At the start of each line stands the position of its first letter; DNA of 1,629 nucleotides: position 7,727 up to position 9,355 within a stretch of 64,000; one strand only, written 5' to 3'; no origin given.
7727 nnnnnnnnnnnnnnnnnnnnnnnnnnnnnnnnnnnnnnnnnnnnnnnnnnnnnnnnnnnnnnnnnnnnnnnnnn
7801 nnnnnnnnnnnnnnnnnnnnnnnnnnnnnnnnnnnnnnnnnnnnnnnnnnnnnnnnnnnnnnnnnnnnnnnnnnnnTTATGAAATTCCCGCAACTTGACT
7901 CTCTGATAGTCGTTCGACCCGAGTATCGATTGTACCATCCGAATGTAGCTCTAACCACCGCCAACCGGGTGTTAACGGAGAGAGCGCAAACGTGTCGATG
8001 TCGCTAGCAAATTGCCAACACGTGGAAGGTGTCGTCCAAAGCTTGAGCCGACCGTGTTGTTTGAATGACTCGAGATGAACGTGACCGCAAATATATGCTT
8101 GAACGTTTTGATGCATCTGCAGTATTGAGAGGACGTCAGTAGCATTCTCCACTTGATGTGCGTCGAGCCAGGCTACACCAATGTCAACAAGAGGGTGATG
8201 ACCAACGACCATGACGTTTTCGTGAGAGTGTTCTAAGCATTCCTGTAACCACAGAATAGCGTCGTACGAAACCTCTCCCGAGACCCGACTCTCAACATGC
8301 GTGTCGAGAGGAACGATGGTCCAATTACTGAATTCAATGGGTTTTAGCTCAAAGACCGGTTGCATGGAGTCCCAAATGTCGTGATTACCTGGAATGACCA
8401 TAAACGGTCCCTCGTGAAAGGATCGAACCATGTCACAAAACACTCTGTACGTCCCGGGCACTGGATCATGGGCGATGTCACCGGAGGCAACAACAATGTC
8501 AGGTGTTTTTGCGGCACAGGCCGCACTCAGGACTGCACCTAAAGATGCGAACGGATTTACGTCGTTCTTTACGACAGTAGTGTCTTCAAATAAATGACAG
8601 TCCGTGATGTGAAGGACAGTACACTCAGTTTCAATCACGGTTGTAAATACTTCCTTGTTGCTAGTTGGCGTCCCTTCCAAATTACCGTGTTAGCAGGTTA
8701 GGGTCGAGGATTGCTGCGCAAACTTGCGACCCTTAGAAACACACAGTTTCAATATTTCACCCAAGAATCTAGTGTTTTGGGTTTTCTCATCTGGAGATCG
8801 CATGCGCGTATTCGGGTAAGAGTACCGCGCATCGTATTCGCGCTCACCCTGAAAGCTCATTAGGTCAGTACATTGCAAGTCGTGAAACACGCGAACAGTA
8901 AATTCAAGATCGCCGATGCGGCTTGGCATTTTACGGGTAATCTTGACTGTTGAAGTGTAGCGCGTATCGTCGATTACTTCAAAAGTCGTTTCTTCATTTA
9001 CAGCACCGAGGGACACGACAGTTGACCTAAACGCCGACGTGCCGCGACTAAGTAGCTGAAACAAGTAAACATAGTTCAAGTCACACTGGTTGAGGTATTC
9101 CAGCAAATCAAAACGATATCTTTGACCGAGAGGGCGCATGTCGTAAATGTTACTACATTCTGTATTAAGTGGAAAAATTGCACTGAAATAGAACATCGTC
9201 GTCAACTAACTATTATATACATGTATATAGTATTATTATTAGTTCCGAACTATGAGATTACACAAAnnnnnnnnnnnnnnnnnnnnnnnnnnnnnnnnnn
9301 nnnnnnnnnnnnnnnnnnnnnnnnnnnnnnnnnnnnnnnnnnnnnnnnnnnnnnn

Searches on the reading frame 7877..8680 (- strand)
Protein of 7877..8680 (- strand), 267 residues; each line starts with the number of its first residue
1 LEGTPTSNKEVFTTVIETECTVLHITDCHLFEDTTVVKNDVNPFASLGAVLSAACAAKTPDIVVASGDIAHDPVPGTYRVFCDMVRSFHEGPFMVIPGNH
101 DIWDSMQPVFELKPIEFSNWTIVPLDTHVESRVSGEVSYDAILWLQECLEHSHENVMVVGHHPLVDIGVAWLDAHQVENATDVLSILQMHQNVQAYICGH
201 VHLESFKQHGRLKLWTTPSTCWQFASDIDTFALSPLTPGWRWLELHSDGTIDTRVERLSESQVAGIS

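Call 53: search_protein_families(library=pfam, proteins=[window:7877-8680:-], max_evalue=0.00001)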
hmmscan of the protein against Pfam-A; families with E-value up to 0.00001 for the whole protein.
window:7877-8680:- (267 aa): 1 family
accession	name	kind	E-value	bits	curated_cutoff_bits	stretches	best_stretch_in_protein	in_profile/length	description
PF00149.33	Metallophos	-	3.5e-16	60.6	21.5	1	21-202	2-189/191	Calcineurin-like phosphoesterase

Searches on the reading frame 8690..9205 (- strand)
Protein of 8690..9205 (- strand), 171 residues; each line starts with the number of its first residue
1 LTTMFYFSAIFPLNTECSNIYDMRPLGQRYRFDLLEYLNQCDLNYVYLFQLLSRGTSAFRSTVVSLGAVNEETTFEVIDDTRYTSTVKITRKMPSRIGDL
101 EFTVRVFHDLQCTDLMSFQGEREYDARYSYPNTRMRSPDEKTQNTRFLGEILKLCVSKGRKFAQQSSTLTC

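Call 53: search_protein_families(library=pfam, proteins=[window:8690-9205:-], max_evalue=0.00001)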
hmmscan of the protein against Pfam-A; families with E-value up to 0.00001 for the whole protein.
window:8690-9205:- (171 aa): 1 family
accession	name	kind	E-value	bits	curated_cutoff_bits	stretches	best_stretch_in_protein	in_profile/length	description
PF06853.17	DUF1249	-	2.9e-20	72.8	25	1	48-160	2-115/116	Protein of unknown function (DUF1249)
